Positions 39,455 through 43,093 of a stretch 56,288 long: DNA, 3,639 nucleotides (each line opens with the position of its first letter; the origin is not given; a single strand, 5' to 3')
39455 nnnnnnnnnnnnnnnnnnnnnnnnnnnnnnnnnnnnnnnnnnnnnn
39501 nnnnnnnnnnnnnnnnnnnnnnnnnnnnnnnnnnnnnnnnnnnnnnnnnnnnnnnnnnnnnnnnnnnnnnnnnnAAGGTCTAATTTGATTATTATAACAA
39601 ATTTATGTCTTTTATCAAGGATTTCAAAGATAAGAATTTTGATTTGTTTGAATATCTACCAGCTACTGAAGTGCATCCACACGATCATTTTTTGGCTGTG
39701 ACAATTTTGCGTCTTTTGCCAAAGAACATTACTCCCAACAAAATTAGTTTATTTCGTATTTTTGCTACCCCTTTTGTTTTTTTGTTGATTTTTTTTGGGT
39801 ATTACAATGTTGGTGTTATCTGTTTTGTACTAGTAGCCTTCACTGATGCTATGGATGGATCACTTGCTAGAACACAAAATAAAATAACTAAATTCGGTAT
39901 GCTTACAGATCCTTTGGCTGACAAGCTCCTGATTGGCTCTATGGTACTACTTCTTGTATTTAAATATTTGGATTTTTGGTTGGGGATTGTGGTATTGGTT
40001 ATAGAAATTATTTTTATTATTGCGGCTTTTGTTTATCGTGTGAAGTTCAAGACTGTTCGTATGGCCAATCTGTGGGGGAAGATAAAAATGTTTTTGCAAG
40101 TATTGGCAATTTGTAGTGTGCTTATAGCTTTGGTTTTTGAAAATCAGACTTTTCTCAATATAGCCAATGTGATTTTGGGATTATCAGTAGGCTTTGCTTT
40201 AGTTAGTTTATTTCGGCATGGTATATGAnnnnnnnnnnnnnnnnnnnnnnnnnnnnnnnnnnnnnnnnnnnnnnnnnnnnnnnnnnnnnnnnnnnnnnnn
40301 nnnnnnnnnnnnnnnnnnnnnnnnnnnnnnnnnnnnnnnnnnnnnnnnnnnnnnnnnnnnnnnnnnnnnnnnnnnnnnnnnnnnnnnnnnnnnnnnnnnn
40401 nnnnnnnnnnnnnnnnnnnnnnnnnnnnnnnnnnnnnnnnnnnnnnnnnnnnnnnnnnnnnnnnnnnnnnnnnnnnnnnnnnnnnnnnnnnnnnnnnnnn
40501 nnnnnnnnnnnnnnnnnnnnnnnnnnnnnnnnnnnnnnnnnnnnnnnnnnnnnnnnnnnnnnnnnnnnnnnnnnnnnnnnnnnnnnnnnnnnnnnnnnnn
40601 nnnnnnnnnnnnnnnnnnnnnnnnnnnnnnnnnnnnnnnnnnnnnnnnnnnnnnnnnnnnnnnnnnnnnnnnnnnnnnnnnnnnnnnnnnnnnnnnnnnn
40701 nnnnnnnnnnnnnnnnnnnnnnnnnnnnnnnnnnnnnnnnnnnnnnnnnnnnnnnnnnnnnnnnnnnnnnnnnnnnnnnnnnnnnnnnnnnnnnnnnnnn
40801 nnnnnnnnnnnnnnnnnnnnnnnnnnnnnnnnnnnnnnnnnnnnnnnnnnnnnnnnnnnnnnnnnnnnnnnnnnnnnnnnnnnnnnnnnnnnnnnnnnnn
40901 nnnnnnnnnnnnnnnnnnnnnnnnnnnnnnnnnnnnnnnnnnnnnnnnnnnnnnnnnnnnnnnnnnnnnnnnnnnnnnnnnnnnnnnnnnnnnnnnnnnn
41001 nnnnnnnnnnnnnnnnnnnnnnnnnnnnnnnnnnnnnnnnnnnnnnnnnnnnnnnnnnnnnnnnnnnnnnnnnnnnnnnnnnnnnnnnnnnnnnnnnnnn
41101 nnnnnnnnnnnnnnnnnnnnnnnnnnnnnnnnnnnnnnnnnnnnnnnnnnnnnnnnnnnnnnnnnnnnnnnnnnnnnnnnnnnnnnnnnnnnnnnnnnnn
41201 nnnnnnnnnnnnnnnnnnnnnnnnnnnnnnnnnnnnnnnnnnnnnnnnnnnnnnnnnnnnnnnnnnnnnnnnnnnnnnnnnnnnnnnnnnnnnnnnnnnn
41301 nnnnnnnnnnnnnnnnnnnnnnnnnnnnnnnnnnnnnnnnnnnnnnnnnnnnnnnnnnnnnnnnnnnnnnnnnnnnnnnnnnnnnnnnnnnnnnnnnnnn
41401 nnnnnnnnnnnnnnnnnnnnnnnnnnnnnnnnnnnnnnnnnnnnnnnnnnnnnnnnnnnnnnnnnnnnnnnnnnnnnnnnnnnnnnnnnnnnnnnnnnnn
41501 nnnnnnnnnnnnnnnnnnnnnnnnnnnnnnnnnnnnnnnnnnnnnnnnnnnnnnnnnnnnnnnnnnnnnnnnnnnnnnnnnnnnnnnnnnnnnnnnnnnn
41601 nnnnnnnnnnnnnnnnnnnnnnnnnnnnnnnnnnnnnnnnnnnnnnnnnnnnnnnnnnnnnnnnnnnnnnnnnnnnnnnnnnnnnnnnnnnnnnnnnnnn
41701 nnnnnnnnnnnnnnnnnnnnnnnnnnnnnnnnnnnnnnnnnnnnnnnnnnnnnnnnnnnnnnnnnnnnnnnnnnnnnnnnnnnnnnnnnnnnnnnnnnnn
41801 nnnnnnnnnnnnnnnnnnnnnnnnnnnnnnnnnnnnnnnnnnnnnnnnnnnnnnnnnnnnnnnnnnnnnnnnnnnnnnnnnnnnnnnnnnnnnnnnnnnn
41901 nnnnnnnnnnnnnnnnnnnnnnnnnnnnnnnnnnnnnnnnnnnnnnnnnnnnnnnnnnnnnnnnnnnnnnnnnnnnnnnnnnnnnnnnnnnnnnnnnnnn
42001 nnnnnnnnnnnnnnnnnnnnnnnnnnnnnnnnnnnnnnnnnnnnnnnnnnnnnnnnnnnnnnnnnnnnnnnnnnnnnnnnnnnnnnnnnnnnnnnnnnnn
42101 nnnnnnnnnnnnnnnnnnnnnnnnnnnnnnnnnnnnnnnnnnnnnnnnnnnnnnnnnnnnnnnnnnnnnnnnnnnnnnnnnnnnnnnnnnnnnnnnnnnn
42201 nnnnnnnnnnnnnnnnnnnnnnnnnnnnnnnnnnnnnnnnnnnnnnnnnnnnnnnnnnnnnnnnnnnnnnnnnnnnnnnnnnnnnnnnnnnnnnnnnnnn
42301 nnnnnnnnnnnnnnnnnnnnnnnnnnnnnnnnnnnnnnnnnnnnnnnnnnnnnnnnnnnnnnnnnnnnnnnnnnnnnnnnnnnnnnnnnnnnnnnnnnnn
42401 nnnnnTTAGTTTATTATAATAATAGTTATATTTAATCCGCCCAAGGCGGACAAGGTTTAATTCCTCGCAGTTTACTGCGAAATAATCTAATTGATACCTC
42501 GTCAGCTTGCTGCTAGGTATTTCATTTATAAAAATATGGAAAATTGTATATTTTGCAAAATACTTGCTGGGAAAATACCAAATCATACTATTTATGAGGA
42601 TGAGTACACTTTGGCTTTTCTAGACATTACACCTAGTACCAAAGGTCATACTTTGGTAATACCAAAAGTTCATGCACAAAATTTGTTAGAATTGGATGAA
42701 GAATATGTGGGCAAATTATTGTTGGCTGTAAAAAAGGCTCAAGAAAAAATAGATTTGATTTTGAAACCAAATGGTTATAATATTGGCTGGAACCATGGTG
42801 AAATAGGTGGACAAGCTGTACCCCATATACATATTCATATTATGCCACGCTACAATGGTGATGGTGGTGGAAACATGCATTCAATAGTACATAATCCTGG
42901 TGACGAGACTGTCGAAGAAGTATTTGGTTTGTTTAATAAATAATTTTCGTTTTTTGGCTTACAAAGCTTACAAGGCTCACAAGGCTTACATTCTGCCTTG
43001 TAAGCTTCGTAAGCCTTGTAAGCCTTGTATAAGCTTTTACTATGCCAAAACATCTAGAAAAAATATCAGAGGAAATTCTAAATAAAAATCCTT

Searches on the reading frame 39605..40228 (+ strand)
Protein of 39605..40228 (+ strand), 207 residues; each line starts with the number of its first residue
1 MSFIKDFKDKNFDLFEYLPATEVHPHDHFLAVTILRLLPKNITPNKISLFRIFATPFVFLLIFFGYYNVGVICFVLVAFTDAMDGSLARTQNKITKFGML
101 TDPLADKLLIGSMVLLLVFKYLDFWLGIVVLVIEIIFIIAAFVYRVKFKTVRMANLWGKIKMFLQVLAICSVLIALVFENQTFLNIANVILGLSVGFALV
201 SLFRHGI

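Call 100: search_protein_families(library=pfam, proteins=[window:39605-40228:+], max_evalue=0.00001)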
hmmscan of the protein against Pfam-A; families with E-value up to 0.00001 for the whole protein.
window:39605-40228:+ (207 aa): 1 family
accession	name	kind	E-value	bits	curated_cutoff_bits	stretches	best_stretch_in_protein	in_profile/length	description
PF01066.26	CDP-OH_P_transf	-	3e-29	102.8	22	1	42-197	2-149/152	CDP-alcohol phosphatidyltransferase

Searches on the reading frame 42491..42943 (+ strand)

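Call 100: search_protein_families(library=pfam, proteins=[window:42491-42943:+], max_evalue=0.00001)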
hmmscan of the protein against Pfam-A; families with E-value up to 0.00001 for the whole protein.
window:42491-42943:+ (150 aa): 2 families
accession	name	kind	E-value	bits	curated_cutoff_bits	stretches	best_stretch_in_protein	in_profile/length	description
PF01230.28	HIT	-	8.6e-27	94.1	21.5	1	27-122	2-97/98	HIT domain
PF11969.13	DcpS_C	-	2.3e-14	54.3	24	1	18-124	1-107/114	Scavenger mRNA decapping enzyme C-term binding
